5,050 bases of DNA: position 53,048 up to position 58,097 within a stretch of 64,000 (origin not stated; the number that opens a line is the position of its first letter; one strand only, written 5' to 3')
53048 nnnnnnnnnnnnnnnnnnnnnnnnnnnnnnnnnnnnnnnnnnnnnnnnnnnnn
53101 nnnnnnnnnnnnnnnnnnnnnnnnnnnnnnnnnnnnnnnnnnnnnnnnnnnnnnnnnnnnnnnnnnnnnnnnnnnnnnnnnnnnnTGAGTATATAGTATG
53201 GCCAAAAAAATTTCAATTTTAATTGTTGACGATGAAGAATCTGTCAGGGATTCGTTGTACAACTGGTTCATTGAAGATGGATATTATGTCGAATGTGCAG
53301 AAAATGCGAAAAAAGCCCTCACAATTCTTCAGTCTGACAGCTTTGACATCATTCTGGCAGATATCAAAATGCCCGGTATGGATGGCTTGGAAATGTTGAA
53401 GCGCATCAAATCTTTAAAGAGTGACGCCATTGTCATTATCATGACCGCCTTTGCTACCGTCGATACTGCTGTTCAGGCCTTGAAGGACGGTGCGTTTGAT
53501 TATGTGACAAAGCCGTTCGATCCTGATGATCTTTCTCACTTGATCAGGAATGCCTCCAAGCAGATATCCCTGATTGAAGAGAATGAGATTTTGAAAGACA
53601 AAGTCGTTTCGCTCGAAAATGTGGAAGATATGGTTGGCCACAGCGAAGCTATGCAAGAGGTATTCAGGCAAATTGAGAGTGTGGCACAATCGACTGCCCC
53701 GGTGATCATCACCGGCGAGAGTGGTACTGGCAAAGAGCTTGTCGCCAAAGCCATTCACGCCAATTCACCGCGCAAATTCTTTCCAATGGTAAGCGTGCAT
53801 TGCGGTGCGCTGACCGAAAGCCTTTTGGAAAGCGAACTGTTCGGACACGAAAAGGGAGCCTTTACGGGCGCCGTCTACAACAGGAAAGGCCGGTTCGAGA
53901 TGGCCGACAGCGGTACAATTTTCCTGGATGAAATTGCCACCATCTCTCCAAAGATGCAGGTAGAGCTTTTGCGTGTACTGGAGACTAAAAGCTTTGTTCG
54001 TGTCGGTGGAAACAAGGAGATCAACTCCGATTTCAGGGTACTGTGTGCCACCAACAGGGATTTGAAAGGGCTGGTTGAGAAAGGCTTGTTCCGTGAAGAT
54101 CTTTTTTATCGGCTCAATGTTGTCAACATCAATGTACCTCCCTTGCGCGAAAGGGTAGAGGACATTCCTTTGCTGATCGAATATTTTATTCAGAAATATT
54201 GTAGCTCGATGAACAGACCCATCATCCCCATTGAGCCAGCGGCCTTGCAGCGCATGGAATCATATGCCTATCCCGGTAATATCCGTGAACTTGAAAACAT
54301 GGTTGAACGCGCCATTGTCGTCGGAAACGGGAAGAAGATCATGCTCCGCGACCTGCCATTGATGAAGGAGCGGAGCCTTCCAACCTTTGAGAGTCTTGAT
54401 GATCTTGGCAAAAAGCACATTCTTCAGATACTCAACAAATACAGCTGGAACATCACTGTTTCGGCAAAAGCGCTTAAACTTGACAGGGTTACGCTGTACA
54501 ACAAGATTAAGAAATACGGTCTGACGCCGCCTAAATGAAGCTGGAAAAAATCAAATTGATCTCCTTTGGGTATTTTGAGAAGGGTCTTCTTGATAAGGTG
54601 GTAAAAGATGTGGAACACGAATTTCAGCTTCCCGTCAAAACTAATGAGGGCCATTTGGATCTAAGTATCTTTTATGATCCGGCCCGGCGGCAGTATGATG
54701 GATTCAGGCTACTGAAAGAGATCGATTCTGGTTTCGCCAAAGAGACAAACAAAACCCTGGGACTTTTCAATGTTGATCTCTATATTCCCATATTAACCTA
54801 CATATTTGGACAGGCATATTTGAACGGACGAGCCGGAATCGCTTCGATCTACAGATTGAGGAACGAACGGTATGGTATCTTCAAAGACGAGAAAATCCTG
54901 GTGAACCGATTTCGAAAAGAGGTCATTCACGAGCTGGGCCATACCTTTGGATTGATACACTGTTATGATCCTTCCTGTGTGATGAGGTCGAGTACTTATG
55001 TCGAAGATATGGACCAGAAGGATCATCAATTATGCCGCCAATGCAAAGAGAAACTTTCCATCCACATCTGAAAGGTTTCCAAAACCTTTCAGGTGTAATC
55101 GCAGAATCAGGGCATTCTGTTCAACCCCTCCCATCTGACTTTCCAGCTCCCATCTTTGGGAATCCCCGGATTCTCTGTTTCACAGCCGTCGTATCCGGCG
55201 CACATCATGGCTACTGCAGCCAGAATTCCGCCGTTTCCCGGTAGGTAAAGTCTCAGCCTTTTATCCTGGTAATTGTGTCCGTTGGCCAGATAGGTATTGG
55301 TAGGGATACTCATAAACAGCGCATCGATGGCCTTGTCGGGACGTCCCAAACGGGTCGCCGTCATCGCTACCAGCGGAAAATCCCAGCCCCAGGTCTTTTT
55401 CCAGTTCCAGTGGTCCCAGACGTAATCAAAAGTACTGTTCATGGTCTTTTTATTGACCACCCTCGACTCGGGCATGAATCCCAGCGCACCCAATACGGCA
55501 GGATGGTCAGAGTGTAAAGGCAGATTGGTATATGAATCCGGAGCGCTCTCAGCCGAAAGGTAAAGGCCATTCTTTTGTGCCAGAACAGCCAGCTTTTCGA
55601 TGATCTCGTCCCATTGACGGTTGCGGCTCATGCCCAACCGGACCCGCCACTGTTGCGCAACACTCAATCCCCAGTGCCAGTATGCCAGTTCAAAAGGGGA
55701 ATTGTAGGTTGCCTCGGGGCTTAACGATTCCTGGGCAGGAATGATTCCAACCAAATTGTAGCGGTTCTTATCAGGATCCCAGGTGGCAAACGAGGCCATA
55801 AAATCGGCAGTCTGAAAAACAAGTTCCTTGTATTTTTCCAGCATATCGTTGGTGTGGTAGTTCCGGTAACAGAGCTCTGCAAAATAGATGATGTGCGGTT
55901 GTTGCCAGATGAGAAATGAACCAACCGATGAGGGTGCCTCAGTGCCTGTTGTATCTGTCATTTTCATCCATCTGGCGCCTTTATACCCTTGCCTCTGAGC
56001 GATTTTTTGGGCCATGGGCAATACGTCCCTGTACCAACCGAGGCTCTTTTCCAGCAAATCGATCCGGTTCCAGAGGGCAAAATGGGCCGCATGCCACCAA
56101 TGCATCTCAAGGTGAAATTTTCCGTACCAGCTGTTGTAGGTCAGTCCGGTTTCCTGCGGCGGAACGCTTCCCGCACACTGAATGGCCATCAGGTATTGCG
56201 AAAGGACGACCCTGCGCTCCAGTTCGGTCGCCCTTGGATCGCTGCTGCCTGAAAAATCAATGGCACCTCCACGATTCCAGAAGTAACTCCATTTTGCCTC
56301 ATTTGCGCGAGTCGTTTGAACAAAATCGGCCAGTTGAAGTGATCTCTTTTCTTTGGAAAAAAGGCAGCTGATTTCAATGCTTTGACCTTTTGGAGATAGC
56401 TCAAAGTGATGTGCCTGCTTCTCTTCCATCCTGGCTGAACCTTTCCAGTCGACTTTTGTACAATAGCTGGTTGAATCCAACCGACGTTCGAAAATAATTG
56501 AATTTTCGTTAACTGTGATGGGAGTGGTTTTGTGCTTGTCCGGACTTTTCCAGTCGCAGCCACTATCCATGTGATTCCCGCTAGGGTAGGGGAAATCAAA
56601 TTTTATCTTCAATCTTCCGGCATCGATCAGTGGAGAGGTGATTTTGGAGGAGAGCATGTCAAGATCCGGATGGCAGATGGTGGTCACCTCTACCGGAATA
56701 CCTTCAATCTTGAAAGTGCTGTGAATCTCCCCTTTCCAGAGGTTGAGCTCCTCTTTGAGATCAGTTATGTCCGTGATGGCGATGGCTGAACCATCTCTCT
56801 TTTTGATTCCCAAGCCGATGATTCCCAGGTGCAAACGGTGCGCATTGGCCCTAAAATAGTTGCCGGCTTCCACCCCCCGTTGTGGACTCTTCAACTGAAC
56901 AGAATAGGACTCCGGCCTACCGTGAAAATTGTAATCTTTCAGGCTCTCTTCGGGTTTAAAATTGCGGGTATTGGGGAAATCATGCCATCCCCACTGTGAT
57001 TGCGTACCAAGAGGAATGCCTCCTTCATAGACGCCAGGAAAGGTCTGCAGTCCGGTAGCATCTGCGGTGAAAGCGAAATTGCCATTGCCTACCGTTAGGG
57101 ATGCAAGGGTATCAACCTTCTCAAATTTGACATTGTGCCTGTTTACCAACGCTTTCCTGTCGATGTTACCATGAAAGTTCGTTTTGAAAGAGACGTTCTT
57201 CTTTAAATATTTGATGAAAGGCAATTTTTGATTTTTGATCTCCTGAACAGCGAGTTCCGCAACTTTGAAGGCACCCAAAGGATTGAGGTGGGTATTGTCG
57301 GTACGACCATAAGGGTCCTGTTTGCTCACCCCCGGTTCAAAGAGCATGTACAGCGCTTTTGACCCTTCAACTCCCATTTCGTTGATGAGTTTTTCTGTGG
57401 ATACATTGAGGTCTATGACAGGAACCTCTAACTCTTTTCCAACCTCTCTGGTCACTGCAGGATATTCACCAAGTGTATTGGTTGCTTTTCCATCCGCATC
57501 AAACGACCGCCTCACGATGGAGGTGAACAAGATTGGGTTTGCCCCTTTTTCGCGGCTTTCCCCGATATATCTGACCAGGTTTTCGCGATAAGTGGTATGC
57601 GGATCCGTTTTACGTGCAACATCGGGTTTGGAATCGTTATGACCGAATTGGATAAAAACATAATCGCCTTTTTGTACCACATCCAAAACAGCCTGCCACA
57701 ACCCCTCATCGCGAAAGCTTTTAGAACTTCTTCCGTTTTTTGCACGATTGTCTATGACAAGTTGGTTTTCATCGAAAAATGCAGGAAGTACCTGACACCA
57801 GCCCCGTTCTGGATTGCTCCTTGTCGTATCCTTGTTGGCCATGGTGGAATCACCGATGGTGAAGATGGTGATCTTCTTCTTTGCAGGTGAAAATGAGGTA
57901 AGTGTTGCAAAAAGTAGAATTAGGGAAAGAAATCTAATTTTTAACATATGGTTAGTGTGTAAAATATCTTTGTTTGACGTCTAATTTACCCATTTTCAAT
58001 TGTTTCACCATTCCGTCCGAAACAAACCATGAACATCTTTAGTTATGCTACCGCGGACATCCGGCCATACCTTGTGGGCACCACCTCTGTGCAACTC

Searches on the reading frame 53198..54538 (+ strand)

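Call 10: search_protein_families(library=pfam, proteins=[window:53198-54538:+], max_evalue=0.001)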
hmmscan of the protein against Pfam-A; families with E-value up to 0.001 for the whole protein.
window:53198-54538:+ (446 aa): 9 families
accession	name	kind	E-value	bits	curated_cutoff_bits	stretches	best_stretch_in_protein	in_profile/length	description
PF00158.32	Sigma54_activat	-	4.7e-69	231.8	20.2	1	145-311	1-167/168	Sigma-54 interaction domain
PF00072.30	Response_reg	-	1.8e-32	112.2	30.2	1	7-116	1-110/111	Response regulator receiver domain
PF14532.12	Sigma54_activ_2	-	6e-25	88.5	25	1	146-316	1-138/138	Sigma-54 interaction domain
PF25601.1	AAA_lid_14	-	6.4e-24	84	27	1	317-388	1-72/87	AAA+ ATPase lid domain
PF07728.20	AAA_5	-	3.5e-09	37.2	22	1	168-287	1-123/139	AAA domain (dynein-related subfamily)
PF02954.25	HTH_8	-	2.1e-07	31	22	1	400-440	2-42/42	Bacterial regulatory protein, Fis family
PF00004.35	AAA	-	6.1e-07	30.4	21.2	1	169-302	1-122/131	ATPase family associated with various cellular activities (AAA)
PF01078.27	Mg_chelatase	-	8.5e-05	22.5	20.3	0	224-287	93-158/207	Magnesium chelatase, subunit ChlI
PF00493.29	MCM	-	0.00034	20.2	23.3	1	164-287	55-173/224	MCM P-loop domain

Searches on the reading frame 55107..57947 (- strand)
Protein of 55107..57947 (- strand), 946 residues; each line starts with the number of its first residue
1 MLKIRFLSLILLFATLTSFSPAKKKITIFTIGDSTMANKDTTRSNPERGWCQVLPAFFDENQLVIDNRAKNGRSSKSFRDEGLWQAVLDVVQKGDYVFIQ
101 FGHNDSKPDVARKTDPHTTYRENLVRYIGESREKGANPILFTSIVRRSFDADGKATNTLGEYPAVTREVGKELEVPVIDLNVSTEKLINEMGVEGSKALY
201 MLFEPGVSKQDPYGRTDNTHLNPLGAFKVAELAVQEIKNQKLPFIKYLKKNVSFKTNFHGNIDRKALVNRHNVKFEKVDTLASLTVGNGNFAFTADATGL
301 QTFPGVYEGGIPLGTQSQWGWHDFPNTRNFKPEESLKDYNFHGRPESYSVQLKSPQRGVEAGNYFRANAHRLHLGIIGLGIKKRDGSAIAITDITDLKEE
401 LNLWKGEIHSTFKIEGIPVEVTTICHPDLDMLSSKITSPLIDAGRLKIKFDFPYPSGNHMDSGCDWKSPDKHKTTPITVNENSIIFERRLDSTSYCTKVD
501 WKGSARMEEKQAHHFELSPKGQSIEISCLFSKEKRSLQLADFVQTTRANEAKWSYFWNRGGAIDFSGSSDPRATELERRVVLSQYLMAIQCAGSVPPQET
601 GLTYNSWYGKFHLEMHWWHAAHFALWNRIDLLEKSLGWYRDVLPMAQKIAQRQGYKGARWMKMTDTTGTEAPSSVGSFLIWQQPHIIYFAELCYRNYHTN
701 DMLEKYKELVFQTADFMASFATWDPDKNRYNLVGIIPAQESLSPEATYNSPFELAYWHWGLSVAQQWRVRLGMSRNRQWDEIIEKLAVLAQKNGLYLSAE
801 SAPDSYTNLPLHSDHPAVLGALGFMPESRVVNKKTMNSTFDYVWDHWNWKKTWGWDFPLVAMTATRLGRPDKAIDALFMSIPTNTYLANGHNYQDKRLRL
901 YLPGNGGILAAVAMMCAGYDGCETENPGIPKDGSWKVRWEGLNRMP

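Call 10: search_protein_families(library=pfam, proteins=[window:55107-57947:-], max_evalue=0.001)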
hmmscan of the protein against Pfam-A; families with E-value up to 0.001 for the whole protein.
window:55107-57947:- (946 aa): 2 families
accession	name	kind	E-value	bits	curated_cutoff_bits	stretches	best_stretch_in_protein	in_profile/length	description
PF13472.12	Lipase_GDSL_2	-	2.5e-15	57.9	32.9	1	31-225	2-175/178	GDSL-like Lipase/Acylhydrolase family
PF00657.28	Lipase_GDSL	-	1.6e-09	38.7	23.6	1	28-231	1-206/208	GDSL-like Lipase/Acylhydrolase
